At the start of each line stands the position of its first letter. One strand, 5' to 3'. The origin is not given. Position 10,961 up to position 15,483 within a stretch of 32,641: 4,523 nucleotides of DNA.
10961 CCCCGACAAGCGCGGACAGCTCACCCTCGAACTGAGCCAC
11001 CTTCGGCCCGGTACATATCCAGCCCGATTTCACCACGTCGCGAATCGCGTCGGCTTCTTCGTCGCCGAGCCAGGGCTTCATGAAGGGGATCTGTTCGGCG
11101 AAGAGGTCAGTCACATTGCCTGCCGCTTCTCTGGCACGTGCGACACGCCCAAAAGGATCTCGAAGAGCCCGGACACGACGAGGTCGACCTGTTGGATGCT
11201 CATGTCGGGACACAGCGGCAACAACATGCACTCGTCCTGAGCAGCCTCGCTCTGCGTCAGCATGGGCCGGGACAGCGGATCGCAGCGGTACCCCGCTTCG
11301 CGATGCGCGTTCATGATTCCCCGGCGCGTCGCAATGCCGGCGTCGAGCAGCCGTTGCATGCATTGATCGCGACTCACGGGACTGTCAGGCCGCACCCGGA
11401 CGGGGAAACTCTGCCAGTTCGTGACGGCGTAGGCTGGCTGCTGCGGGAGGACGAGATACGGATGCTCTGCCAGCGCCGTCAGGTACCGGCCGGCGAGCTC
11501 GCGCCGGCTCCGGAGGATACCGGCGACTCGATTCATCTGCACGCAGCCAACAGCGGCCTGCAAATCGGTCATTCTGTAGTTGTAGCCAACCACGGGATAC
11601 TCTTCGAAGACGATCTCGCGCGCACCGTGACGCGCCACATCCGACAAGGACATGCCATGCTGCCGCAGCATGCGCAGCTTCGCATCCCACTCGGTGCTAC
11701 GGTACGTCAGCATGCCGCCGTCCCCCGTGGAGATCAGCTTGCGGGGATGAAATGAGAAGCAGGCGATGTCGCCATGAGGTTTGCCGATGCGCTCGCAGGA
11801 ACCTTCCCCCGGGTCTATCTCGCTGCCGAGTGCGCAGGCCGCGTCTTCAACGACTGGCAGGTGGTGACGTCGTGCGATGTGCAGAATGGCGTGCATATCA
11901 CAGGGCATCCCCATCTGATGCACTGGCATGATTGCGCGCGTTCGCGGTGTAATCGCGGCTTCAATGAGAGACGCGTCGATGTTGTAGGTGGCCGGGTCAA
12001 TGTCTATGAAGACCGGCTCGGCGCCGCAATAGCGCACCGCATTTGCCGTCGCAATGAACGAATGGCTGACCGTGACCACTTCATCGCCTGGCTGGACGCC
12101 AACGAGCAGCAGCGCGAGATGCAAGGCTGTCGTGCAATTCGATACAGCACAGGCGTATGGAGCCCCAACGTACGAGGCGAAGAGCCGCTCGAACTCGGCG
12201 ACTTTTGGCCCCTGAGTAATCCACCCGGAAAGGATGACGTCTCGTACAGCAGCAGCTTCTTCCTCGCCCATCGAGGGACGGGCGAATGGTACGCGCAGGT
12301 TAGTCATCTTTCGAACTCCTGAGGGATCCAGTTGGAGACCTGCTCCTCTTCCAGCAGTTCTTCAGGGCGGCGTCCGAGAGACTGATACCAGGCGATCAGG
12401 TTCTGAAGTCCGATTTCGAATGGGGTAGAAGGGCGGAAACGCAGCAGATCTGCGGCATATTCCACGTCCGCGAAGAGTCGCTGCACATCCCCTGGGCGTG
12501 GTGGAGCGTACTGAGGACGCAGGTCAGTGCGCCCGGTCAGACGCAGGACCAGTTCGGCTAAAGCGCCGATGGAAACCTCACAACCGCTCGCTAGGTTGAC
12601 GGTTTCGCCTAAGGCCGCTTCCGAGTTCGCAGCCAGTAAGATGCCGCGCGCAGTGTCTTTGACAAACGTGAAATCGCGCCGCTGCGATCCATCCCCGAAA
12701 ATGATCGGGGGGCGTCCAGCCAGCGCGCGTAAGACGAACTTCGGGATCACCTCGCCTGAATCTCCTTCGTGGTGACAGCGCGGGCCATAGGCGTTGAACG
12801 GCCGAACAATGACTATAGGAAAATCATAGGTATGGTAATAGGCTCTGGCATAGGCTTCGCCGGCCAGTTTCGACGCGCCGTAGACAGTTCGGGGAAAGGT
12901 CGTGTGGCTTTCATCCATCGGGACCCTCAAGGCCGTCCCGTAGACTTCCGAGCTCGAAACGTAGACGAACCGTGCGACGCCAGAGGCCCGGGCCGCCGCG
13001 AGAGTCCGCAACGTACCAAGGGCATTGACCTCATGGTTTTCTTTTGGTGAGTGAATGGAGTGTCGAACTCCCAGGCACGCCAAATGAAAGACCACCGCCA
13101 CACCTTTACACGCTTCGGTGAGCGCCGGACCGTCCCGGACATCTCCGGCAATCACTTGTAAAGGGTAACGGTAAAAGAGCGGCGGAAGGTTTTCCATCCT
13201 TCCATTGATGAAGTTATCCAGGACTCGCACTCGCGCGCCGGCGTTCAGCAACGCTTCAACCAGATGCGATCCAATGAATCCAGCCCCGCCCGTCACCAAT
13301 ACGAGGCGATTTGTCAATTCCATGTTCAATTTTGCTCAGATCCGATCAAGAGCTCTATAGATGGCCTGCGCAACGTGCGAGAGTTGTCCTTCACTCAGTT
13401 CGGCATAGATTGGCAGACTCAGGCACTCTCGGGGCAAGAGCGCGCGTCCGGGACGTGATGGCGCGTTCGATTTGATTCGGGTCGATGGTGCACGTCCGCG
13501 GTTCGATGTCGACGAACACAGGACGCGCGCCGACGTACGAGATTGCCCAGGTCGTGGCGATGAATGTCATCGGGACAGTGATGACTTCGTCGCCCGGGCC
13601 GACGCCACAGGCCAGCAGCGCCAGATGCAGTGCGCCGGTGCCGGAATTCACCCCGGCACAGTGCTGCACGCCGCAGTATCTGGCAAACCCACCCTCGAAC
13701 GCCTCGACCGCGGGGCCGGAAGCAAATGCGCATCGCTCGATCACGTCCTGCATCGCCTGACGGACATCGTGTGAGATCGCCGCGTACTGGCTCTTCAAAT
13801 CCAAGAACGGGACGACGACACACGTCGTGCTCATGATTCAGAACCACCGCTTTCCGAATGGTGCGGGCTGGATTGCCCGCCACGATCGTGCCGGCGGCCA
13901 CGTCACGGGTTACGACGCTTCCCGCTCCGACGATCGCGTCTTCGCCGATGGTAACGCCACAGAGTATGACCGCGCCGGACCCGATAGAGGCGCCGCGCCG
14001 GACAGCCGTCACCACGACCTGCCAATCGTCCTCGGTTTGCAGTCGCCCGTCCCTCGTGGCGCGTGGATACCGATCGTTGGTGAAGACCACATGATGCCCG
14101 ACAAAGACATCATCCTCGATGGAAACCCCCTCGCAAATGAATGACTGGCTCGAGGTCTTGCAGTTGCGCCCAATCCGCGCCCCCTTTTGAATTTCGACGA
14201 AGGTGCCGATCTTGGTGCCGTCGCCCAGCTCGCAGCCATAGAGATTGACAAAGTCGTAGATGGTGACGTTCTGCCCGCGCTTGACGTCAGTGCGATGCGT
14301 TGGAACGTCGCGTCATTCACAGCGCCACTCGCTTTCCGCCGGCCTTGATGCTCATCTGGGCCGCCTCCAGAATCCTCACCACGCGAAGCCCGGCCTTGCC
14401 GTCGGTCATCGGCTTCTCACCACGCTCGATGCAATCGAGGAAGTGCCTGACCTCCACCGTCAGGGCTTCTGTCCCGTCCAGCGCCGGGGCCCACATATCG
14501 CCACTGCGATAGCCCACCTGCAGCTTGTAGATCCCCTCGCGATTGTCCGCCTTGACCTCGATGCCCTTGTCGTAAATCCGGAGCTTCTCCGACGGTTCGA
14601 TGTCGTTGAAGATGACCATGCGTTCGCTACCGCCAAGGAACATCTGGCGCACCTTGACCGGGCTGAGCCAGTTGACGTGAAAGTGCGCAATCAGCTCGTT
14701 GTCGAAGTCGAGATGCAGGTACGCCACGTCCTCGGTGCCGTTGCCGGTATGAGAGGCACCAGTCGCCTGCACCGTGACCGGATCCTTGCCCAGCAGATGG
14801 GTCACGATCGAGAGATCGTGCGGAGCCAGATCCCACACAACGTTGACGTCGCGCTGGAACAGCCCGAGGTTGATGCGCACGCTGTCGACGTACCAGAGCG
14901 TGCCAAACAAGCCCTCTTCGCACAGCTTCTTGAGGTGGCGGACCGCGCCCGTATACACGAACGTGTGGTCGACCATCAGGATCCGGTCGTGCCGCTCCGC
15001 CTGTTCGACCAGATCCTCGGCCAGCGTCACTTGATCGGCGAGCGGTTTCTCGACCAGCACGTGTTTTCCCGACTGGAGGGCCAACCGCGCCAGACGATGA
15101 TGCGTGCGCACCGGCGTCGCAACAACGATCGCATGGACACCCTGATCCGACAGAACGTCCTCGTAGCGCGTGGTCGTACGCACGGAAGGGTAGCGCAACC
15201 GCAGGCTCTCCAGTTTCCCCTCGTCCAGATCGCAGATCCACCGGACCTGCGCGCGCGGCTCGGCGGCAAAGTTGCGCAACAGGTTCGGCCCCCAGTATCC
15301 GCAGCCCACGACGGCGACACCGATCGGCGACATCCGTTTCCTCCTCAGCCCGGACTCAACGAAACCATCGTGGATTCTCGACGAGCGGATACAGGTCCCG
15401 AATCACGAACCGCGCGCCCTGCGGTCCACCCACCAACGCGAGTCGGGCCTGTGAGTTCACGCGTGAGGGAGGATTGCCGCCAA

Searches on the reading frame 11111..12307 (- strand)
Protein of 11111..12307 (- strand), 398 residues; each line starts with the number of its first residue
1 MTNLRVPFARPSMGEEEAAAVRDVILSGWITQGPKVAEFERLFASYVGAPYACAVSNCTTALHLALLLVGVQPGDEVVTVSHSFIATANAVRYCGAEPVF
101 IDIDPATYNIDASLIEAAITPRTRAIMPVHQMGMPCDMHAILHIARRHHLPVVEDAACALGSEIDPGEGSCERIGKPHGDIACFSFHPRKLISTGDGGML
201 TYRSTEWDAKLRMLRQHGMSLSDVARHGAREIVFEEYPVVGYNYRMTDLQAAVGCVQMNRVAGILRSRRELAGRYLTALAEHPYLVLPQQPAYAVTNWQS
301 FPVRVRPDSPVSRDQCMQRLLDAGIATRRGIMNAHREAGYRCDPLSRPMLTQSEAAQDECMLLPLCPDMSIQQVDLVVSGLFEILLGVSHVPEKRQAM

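Call 6: search_protein_families(library=pfam, proteins=[window:11111-12307:-], max_evalue=0.001)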
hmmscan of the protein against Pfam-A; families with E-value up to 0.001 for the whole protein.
window:11111-12307:- (398 aa): 3 families
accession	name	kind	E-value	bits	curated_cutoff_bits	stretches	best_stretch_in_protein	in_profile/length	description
PF01041.23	DegT_DnrJ_EryC1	-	7.9e-111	371.2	19.8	1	12-381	2-359/360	DegT/DnrJ/EryC1/StrS aminotransferase family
PF00155.27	Aminotran_1_2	-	6.6e-06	26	19.7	1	36-123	44-147/361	Aminotransferase class I and II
PF01053.26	Cys_Met_Meta_PP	-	7.4e-05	21.9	27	1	33-158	51-176/381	Cys/Met metabolism PLP-dependent enzyme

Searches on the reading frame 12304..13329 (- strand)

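Call 6: search_protein_families(library=pfam, proteins=[window:12304-13329:-], max_evalue=0.001)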
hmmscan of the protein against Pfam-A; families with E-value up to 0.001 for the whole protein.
window:12304-13329:- (341 aa): 9 families
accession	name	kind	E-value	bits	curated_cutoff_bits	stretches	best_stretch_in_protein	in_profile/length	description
PF01370.27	Epimerase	-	2.3e-61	207.7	20.9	1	10-247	1-240/240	NAD dependent epimerase/dehydratase family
PF16363.11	GDP_Man_Dehyd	-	3.5e-59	201.4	27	1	11-309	1-330/332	GDP-mannose 4,6 dehydratase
PF01073.25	3Beta_HSD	-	3.9e-26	92.2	22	1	11-234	1-229/280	3-beta hydroxysteroid dehydrogenase/isomerase family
PF02719.21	Polysacc_synt_2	-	1.3e-16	61.1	20.2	1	10-270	1-256/293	Polysaccharide biosynthesis protein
PF04321.23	RmlD_sub_bind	-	3.2e-13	49.8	27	1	10-267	3-233/287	RmlD substrate binding domain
PF07993.18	NAD_binding_4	-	1.5e-12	47.6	20.1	1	71-183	83-210/258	Male sterility protein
PF13460.12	NAD_binding_10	-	2.7e-12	47.4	27.2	1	14-177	1-143/184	NAD(P)H-binding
PF05368.20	NmrA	-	8.9e-09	35.8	27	1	7-126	2-107/298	NmrA-like family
PF00106.31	adh_short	-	0.00098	19.1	26.6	0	9-42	2-35/195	short chain dehydrogenase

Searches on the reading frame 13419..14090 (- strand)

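Call 6: search_protein_families(library=pfam, proteins=[window:13419-14090:-], max_evalue=0.001)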
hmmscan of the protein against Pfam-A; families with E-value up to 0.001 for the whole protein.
window:13419-14090:- (223 aa): 2 families
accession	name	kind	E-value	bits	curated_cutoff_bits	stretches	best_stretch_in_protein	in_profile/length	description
PF00132.30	Hexapep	-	8e-08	32.1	27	1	32-62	6-36/36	Bacterial transferase hexapeptide (six repeats)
PF14602.12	Hexapep_2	-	3.6e-05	23.8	27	1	36-62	10-34/34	Hexapeptide repeat of succinyl-transferase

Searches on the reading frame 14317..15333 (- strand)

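Call 73: search_protein_families(library=pfam, proteins=[window:14317-15333:-], max_evalue=0.1)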
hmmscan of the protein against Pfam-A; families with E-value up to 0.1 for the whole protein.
window:14317-15333:- (338 aa): 5 families
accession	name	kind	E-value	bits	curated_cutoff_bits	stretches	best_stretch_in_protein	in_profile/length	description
PF01408.29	GFO_IDH_MocA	-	2.3e-24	86.8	24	1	4-123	1-120/120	Oxidoreductase family, NAD-binding Rossmann fold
PF22725.1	GFO_IDH_MocA_C3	-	8.3e-14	52.1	27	1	132-235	2-118/124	GFO/IDH/MocA C-terminal domain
PF02894.22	GFO_IDH_MocA_C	-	7.8e-10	39.3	22.9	1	166-336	43-216/218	Oxidoreductase family, C-terminal alpha/beta domain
PF03447.22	NAD_binding_3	-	0.00028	22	24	1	10-121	1-115/116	Homoserine dehydrogenase, NAD binding domain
PF03807.23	F420_oxidored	-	0.0043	18.1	21.6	1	6-90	2-86/94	NADP oxidoreductase coenzyme F420-dependent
